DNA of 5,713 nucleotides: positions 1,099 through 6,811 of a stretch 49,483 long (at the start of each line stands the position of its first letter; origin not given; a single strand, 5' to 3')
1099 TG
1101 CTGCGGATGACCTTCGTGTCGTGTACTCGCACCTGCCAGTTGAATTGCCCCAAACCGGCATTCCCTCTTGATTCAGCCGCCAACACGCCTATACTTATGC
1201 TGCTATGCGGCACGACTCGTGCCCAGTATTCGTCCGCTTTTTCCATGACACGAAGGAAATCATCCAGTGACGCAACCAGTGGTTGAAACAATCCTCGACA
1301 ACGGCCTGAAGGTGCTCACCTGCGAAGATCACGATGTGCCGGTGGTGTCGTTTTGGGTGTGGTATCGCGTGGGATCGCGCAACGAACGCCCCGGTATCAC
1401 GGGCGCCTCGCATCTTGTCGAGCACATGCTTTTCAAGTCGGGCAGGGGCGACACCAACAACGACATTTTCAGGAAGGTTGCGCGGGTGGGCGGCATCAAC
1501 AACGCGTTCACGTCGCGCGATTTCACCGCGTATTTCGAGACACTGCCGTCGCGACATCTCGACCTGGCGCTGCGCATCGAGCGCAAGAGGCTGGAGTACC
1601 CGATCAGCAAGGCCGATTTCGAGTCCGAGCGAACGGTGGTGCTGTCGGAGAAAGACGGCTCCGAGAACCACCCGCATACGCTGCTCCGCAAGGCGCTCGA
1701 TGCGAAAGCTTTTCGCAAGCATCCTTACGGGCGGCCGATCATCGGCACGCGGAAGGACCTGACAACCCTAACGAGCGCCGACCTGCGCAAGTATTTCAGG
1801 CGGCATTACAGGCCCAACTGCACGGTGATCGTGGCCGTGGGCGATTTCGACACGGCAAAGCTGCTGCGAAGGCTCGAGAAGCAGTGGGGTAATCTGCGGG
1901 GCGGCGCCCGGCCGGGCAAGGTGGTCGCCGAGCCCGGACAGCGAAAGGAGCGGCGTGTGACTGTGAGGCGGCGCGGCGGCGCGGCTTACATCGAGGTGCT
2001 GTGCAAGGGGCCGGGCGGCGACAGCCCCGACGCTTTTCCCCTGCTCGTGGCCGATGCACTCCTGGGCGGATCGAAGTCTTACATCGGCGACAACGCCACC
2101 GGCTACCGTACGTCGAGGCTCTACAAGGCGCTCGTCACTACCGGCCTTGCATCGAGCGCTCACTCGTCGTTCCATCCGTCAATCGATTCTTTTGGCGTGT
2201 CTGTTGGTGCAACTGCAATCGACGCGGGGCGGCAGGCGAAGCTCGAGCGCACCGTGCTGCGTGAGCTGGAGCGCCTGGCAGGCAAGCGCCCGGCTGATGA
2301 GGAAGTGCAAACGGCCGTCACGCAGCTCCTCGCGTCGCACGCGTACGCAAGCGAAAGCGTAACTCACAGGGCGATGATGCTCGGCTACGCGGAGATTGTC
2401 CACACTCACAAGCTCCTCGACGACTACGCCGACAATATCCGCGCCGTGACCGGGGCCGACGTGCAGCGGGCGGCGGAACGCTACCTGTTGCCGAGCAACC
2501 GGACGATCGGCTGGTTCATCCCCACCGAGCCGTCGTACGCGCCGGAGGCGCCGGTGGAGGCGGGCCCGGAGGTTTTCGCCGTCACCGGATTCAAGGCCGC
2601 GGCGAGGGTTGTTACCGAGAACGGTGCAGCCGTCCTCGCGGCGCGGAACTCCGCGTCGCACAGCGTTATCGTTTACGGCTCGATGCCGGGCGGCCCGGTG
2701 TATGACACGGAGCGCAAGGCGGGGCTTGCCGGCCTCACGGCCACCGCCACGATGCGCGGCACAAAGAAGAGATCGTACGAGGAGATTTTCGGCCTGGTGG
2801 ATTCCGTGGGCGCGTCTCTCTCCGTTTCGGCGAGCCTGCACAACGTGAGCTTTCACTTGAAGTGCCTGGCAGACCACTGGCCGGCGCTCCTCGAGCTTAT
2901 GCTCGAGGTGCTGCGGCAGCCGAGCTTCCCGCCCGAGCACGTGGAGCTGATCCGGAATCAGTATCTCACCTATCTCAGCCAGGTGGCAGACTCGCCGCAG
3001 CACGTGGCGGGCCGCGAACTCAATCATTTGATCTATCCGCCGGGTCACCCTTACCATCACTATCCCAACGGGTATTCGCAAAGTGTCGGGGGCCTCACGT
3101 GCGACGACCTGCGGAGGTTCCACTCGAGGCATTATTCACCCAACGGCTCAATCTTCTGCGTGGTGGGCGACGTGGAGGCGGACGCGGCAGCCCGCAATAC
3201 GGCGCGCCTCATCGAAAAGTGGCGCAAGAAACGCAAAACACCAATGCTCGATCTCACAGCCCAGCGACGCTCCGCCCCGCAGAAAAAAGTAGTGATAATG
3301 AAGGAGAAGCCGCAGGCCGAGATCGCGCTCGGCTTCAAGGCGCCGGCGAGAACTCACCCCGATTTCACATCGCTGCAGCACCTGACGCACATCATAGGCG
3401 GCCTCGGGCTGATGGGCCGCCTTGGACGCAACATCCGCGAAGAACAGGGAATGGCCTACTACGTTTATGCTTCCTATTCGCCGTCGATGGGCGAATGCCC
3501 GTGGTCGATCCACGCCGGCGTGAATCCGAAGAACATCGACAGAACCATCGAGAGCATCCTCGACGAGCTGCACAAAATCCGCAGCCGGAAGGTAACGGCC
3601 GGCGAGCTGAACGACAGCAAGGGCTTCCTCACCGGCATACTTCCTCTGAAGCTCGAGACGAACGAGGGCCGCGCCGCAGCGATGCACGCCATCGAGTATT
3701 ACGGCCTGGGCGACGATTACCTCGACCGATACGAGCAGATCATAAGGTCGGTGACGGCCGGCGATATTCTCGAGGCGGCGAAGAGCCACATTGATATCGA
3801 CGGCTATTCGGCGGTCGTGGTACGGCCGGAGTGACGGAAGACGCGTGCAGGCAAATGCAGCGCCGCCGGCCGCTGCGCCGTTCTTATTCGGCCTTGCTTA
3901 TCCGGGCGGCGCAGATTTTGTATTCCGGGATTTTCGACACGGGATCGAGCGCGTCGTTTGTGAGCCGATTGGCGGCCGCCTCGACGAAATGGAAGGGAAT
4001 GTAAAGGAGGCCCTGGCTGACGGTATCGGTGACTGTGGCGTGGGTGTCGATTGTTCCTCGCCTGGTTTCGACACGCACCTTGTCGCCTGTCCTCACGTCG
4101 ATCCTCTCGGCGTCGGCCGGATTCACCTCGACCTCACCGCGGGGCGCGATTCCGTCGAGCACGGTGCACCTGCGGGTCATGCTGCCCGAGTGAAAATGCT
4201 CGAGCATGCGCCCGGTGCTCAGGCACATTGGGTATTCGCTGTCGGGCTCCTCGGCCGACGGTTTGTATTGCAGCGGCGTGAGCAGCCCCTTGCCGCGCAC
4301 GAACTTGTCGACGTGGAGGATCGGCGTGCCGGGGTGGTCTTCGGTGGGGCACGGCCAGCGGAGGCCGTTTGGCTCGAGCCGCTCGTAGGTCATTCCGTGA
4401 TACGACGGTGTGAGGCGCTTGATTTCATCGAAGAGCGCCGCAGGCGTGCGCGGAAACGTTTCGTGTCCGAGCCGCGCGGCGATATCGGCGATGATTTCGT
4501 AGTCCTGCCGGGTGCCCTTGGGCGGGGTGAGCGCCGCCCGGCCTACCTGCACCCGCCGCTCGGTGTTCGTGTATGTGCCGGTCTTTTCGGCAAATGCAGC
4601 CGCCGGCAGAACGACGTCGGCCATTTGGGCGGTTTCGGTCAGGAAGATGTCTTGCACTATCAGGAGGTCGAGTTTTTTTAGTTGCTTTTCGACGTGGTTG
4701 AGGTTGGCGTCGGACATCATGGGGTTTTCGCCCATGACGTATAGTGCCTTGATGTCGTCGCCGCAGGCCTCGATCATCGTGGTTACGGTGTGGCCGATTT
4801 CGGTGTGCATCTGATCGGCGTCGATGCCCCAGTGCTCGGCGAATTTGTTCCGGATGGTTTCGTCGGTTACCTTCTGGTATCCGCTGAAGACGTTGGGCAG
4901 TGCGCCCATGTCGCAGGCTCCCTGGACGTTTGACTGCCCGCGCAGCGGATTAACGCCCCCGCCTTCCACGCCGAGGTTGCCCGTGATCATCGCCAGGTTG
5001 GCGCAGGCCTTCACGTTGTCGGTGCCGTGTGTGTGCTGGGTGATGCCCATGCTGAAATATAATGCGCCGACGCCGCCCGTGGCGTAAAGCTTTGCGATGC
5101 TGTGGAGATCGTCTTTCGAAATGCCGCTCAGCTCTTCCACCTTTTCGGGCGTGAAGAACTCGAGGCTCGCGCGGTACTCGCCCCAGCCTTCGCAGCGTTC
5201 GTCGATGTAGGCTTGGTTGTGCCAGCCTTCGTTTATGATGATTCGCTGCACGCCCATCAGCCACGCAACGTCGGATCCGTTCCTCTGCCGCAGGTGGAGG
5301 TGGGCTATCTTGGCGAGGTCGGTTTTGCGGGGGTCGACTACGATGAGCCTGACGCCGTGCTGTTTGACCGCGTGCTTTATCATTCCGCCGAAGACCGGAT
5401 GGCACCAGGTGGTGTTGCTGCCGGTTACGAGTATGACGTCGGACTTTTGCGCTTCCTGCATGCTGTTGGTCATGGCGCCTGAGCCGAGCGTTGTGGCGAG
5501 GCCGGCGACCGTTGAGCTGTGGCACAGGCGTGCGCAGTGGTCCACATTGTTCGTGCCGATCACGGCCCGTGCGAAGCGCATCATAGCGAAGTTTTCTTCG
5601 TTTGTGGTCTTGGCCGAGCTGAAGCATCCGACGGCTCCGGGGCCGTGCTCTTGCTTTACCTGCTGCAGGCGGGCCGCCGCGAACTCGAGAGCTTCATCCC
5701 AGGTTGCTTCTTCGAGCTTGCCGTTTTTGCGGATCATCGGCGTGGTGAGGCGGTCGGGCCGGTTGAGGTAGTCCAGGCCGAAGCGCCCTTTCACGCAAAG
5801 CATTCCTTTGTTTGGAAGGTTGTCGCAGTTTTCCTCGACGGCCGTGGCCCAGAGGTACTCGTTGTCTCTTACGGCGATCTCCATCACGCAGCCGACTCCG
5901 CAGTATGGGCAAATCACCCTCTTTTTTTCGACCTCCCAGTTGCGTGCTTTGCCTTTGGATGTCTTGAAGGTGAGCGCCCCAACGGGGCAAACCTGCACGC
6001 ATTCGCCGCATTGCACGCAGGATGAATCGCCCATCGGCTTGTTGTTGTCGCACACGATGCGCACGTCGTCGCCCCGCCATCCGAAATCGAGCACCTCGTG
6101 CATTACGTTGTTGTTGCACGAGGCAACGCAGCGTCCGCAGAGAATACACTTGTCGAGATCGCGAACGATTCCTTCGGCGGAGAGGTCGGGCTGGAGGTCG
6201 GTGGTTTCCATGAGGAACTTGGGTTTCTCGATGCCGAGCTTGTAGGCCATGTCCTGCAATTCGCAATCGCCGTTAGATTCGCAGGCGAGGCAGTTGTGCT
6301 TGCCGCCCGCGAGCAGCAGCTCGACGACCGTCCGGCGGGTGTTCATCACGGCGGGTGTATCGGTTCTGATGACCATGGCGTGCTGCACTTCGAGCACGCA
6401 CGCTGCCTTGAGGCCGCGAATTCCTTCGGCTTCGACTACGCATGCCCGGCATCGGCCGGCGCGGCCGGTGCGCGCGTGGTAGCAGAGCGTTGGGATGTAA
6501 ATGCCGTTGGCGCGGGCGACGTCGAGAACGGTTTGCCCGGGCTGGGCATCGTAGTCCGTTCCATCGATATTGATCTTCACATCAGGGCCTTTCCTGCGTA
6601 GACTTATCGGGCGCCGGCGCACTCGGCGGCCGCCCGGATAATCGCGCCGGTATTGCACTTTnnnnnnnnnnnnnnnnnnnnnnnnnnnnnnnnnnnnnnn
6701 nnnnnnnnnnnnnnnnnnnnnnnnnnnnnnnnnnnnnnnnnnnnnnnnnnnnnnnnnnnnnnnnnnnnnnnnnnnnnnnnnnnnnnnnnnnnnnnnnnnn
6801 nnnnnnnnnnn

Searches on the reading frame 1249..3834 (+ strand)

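Call 89: search_protein_families(library=pfam, proteins=[window:1249-3834:+], max_evalue=0.001)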
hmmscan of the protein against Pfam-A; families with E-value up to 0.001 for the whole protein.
window:1249-3834:+ (861 aa): 2 families
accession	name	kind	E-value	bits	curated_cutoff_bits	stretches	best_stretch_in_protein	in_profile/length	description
PF05193.26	Peptidase_M16_C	-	3e-58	197.1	23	2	616-791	2-178/181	Peptidase M16 inactive domain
PF00675.25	Peptidase_M16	-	6.2e-39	133.7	22.3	2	21-167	1-148/149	Insulinase (Peptidase family M16)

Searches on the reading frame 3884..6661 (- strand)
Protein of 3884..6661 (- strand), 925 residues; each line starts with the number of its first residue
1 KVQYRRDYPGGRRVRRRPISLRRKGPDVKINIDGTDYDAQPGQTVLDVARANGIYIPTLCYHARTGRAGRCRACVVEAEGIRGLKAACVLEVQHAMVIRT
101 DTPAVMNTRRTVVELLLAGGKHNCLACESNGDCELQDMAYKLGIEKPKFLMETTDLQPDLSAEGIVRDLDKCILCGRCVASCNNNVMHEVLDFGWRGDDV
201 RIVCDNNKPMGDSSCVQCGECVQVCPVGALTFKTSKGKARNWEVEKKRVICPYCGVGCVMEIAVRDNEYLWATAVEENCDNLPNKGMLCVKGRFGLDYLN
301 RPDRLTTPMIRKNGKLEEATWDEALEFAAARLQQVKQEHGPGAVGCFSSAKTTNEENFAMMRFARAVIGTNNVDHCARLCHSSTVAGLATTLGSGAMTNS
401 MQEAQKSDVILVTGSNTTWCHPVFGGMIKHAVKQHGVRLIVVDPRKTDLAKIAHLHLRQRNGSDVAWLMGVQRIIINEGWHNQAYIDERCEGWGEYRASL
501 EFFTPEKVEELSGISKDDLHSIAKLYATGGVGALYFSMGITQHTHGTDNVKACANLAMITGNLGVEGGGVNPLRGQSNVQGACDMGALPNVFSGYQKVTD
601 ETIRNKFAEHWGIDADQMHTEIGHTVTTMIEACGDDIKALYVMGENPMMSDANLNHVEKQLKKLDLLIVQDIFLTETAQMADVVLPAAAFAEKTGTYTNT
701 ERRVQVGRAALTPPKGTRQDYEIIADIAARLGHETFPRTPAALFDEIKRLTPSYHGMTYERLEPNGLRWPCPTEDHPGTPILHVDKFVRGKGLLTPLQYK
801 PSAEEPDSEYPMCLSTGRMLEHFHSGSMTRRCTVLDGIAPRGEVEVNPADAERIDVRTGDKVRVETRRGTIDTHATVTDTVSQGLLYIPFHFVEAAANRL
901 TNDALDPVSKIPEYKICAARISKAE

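Call 89: search_protein_families(library=pfam, proteins=[window:3884-6661:-], max_evalue=0.001)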
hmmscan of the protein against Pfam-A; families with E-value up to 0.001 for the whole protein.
window:3884-6661:- (925 aa): 16 families
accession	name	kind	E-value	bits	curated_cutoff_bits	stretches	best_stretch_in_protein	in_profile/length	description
PF00384.28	Molybdopterin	-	7.1e-82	275.7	24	1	304-729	1-352/353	Molybdopterin oxidoreductase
PF01568.27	Molydop_binding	-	6.5e-29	100.6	26.8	1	813-918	2-110/110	Molydopterin dinucleotide binding domain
PF13510.11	Fer2_4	-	1.2e-19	70.6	22.8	1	27-102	3-81/82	2Fe-2S iron-sulfur cluster binding domain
PF10588.14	NADH-G_4Fe-4S_3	-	3.5e-15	55.7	27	1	109-146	1-38/40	NADH-ubiquinone oxidoreductase-G iron-sulfur binding region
PF04879.21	Molybdop_Fe4S4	-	5.1e-13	49.2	22.7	1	250-300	7-54/55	Molybdopterin oxidoreductase Fe4S4 domain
PF00037.32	Fer4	-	2.8e-07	30.5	21.1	1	213-231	6-24/24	4Fe-4S binding domain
PF13237.11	Fer4_10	-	1.7e-06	28.3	25.5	1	165-226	2-53/53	4Fe-4S dicluster domain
PF13187.11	Fer4_9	-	2.2e-06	28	27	1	171-229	1-51/52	4Fe-4S dicluster domain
PF22117.2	Fer4_Nqo3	-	9.5e-06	26.1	27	1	166-231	5-67/67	NADH-quinone oxidoreductase subunit 3, ferredoxin-like domain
PF12837.12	Fer4_6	-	1.2e-05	25.4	25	1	213-230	7-24/24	4Fe-4S binding domain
PF14697.11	Fer4_21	-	1.4e-05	25.6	35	1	169-230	5-57/59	4Fe-4S dicluster domain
PF13183.11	Fer4_8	-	4.1e-05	24.5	27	1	169-228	2-67/68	4Fe-4S dicluster domain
PF12838.12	Fer4_7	-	8.7e-05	23.4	27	1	214-259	1-45/52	4Fe-4S dicluster domain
PF25160.1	LdpA_Fe-S-bd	-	0.00018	21.7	27.6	0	212-231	25-44/49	LdpA Fe-S cluster-binding domain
PF12797.12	Fer4_2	-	0.0005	20.3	24.5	1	165-183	3-21/22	4Fe-4S binding domain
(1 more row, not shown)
